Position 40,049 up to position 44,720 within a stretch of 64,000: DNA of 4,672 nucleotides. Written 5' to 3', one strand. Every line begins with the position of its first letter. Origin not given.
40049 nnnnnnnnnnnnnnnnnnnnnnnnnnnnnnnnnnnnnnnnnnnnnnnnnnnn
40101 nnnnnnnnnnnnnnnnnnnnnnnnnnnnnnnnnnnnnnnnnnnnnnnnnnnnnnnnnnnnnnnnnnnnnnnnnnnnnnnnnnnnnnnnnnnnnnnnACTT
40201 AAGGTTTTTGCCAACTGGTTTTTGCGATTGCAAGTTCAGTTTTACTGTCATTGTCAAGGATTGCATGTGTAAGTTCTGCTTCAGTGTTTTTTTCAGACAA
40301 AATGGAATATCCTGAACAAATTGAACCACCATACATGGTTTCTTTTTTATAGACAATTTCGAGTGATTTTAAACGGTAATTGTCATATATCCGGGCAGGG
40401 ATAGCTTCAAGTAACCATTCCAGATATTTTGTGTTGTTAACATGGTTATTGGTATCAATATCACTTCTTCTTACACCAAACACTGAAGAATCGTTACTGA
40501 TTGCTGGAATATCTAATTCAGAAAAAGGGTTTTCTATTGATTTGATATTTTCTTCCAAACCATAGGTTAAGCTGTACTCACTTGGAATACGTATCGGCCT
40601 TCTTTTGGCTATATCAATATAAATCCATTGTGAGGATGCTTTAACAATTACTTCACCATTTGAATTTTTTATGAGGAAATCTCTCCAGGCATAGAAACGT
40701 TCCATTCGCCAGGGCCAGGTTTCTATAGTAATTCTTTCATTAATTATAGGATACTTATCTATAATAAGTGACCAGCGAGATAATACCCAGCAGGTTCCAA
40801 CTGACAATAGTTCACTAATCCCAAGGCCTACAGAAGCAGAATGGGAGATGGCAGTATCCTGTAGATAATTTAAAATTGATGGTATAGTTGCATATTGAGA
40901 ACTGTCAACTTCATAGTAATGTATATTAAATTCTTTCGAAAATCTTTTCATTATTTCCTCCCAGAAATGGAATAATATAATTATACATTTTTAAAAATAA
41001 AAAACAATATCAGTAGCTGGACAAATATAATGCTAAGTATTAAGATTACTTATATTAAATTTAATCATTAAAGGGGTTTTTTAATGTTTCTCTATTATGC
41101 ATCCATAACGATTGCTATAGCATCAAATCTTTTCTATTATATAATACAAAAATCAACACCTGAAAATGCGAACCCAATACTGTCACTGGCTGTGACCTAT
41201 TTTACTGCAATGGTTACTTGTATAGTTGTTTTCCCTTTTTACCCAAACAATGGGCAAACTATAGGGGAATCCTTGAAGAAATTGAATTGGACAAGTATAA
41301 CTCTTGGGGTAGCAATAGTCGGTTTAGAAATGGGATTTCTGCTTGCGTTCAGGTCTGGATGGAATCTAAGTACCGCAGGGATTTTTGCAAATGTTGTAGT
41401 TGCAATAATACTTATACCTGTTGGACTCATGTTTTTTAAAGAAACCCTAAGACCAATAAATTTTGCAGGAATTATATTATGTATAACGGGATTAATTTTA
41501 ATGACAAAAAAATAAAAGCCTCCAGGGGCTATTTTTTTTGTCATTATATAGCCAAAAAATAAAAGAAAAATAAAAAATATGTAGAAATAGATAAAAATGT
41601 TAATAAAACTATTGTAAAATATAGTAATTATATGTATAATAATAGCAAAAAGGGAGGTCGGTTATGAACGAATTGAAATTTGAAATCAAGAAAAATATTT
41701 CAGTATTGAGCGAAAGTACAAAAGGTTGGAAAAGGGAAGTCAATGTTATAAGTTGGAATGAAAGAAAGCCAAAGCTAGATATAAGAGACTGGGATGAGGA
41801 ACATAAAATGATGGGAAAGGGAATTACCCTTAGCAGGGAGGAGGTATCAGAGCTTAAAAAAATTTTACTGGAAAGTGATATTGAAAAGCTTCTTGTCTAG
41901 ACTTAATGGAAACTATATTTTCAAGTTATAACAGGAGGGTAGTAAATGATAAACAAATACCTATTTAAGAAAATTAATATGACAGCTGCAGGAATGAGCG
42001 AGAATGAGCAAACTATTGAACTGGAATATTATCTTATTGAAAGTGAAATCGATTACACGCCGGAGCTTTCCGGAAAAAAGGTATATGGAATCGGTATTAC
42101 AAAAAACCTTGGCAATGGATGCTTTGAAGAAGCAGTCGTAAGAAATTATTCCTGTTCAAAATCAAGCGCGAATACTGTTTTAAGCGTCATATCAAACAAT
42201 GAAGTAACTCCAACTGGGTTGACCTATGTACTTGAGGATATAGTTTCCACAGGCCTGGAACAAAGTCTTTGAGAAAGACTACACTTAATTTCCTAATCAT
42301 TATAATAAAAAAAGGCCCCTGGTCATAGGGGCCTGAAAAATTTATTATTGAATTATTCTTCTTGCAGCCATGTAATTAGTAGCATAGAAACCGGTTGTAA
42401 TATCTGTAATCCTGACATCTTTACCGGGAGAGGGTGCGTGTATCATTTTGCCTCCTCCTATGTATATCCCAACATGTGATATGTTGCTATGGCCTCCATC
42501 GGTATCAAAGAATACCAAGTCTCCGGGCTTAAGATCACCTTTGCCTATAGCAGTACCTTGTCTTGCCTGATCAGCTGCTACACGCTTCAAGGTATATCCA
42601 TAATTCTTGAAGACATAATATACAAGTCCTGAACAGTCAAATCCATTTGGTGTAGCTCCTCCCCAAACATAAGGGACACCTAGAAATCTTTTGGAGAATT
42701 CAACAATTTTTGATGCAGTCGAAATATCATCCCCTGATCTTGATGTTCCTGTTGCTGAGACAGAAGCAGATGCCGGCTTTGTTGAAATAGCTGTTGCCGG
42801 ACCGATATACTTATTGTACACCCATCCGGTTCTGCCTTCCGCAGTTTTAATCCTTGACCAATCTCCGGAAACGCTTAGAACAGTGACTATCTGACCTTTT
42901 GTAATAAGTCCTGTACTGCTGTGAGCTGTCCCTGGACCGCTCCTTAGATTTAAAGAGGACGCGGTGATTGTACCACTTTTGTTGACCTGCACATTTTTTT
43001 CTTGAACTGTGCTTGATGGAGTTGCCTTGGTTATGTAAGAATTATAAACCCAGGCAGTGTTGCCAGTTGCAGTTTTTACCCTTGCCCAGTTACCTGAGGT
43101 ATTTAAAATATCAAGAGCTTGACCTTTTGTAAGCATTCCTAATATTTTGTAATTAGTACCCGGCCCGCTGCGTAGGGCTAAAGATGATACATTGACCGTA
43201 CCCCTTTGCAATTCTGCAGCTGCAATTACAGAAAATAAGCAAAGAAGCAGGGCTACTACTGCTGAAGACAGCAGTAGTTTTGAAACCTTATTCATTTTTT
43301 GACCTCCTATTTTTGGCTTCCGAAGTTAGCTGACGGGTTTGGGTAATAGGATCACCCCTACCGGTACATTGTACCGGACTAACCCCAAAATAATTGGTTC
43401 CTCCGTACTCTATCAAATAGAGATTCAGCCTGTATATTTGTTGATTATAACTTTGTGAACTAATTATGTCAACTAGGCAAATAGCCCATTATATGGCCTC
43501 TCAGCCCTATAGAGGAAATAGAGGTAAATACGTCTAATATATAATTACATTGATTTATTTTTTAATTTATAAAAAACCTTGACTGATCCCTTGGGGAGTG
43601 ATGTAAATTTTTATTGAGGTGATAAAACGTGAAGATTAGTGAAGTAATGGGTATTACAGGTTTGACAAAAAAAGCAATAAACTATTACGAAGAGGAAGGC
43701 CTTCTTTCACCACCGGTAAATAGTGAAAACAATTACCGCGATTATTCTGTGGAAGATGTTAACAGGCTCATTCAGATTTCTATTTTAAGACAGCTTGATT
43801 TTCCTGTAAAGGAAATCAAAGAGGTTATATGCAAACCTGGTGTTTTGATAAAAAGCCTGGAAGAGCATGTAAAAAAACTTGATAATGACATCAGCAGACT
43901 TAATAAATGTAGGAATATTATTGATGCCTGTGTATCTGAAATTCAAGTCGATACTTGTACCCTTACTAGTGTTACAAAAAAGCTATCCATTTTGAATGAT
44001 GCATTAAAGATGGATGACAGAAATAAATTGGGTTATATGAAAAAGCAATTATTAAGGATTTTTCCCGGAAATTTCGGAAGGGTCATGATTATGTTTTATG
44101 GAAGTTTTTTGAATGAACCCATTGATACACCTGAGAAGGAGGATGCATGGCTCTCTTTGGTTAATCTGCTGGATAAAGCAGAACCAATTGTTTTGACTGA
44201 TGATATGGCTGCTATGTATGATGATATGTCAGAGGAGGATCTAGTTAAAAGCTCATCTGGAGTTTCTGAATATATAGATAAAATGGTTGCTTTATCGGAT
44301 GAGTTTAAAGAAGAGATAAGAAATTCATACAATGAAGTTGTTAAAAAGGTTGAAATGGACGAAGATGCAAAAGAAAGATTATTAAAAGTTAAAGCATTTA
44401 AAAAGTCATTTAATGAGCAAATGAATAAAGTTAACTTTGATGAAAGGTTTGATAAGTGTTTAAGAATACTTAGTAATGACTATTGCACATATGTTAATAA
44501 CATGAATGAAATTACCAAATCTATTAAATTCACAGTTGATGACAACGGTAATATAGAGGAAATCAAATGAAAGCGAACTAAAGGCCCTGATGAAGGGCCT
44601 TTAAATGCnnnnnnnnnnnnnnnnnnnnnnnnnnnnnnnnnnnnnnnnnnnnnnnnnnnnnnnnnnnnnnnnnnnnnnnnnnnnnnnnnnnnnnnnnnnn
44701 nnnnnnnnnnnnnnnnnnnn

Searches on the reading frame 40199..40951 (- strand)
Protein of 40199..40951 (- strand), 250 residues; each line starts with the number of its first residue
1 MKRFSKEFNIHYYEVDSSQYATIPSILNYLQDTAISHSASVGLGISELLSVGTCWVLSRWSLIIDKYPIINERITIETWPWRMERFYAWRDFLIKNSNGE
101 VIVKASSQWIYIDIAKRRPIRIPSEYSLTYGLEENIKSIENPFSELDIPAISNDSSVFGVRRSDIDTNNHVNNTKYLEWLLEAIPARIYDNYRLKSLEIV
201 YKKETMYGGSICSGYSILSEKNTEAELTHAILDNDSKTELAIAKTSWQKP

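Call 8: search_protein_families(library=pfam, proteins=[window:40199-40951:-], max_evalue=0.001)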
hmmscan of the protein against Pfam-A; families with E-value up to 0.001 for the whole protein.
window:40199-40951:- (250 aa): 3 families
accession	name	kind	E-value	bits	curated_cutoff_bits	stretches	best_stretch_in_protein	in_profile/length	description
PF01643.23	Acyl-ACP_TE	-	8.6e-31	106.8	23.7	1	2-127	2-128/131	Acyl-ACP thioesterase N-terminal domain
PF20791.3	Acyl-ACP_TE_C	-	9.4e-24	84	21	1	156-249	10-101/101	Acyl-ACP thioesterase C-terminal domain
PF13279.12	4HBT_2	-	8.4e-06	26.7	25.5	0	160-184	1-25/122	Thioesterase-like superfamily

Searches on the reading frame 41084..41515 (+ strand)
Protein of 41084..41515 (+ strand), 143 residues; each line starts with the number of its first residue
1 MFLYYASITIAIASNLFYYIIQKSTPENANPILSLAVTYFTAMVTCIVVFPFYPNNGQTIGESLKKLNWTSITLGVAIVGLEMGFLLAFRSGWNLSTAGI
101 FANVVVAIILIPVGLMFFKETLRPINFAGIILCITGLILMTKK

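Call 8: search_protein_families(library=pfam, proteins=[window:41084-41515:+], max_evalue=0.001)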
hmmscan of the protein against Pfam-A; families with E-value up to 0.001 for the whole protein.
window:41084-41515:+ (143 aa): 1 family
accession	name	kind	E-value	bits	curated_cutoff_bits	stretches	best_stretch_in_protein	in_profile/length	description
PF00892.27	EamA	-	1.1e-06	29.4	28.2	1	16-141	15-134/135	EamA-like transporter family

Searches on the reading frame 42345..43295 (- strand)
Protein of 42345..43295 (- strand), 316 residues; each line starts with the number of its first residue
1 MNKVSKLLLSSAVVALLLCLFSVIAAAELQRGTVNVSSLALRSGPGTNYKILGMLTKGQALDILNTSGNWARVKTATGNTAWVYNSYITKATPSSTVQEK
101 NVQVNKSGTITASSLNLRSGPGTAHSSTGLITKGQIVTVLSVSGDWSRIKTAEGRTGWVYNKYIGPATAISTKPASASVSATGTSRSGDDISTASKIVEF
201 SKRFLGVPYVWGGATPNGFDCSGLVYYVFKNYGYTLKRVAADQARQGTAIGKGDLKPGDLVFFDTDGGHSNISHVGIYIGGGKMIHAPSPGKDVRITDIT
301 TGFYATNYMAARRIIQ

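Call 11: search_protein_families(library=pfam, proteins=[window:42345-43295:-], max_evalue=0.001)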
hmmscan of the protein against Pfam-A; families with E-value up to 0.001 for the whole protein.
window:42345-43295:- (316 aa): 6 families
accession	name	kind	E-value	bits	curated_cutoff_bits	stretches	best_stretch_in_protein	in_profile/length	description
PF08239.17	SH3_3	-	2.2e-32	111.5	27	2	113-164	1-53/54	Bacterial SH3 domain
PF00877.26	NLPC_P60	-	2.5e-32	111.4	23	1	206-313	1-105/105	NlpC/P60 family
PF06347.19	SH3_4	-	3.8e-17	62.2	24.1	2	114-161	4-51/56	Bacterial SH3 domain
PF18348.7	SH3_16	-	2.1e-05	24.6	25.8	0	57-83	17-44/49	Bacterial dipeptidyl-peptidase Sh3 domain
PF07653.23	SH3_2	-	6.8e-05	22.9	21.8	0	132-164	19-52/55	Variant SH3 domain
PF05257.22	CHAP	-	0.0005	20.9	26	0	215-277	6-65/81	CHAP domain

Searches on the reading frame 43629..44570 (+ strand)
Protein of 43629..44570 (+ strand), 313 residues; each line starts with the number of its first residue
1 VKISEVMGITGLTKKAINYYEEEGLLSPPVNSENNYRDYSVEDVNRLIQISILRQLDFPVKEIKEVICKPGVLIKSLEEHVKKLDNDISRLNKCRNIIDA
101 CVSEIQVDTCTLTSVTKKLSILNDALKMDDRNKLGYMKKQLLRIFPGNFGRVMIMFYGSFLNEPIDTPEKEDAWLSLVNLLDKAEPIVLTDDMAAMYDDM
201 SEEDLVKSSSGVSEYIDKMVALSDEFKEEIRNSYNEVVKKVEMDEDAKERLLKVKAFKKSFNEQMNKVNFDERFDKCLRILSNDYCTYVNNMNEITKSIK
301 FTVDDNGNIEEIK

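Call 11: search_protein_families(library=pfam, proteins=[window:43629-44570:+], max_evalue=0.001)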
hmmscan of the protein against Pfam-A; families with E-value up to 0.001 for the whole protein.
window:43629-44570:+ (313 aa): 3 families
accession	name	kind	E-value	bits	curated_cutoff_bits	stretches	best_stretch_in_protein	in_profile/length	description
PF13411.12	MerR_1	-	1e-17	64.4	21.6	1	1-66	1-65/69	MerR HTH family regulatory protein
PF00376.29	MerR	-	3e-11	43.4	28.2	1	2-39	1-38/38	MerR family regulatory protein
PF09278.17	MerR-DNA-bind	-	0.00031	21.7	25.4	1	44-101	1-65/65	MerR, DNA binding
